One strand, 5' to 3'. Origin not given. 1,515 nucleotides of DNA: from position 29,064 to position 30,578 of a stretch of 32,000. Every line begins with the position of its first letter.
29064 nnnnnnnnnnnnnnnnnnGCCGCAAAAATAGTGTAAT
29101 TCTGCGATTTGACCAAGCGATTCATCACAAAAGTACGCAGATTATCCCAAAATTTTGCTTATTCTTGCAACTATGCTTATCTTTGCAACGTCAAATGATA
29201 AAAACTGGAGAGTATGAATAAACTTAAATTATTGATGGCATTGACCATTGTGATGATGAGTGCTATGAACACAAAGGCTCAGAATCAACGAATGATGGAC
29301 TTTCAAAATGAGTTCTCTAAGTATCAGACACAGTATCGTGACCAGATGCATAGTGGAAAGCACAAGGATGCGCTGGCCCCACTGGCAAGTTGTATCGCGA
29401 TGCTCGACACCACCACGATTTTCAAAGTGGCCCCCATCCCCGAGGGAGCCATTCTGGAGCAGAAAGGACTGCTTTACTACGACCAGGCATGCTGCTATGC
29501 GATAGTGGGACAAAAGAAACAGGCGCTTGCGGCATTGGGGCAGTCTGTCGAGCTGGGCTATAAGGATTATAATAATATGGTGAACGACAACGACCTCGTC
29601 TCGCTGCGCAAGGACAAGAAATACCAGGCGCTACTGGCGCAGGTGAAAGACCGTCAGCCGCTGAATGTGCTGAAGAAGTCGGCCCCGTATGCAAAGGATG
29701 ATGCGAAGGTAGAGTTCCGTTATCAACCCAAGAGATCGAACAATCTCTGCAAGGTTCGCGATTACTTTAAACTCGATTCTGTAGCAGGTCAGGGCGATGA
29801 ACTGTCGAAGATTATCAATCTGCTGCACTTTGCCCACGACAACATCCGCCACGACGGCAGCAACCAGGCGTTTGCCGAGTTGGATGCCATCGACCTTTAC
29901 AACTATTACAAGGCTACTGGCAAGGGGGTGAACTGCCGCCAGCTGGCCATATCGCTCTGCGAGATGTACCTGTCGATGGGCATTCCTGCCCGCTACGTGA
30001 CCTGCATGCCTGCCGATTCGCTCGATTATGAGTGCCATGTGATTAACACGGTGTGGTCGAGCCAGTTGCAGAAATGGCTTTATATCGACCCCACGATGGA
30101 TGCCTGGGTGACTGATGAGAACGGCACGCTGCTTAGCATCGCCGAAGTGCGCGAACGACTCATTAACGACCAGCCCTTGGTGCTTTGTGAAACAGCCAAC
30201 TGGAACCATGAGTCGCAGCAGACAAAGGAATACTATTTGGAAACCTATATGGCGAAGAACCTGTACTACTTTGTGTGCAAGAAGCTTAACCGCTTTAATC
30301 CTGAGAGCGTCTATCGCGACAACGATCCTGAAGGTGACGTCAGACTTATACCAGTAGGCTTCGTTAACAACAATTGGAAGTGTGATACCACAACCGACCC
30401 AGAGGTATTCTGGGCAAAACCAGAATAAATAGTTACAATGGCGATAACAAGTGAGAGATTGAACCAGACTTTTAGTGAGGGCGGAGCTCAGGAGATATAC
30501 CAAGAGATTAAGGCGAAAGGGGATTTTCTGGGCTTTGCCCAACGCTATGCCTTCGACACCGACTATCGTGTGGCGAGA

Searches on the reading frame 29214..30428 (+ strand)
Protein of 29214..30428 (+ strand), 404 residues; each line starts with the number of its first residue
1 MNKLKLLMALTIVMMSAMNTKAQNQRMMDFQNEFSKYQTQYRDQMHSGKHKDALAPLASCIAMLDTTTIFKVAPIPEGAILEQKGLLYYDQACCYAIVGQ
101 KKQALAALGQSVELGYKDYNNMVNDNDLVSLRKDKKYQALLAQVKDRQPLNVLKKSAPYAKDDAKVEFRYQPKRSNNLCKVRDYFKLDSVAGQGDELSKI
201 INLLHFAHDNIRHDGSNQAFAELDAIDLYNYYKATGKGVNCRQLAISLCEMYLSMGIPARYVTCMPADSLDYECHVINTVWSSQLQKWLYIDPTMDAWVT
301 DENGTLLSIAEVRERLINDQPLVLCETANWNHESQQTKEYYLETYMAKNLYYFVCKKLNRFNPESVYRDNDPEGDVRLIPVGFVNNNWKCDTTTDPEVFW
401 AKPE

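Call 5: search_protein_families(library=pfam, proteins=[window:29214-30428:+])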
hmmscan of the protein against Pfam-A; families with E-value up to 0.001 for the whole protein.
window:29214-30428:+ (404 aa): 2 families
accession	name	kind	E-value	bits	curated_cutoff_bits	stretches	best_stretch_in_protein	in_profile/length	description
PF01841.26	Transglut_core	-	2.9e-11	44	23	1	190-293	8-108/108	Transglutaminase-like superfamily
PF22316.2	ABhydrolase-like_N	-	0.00012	22.3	27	1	87-148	39-102/106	A/B hydrolase-like, N-terminal domain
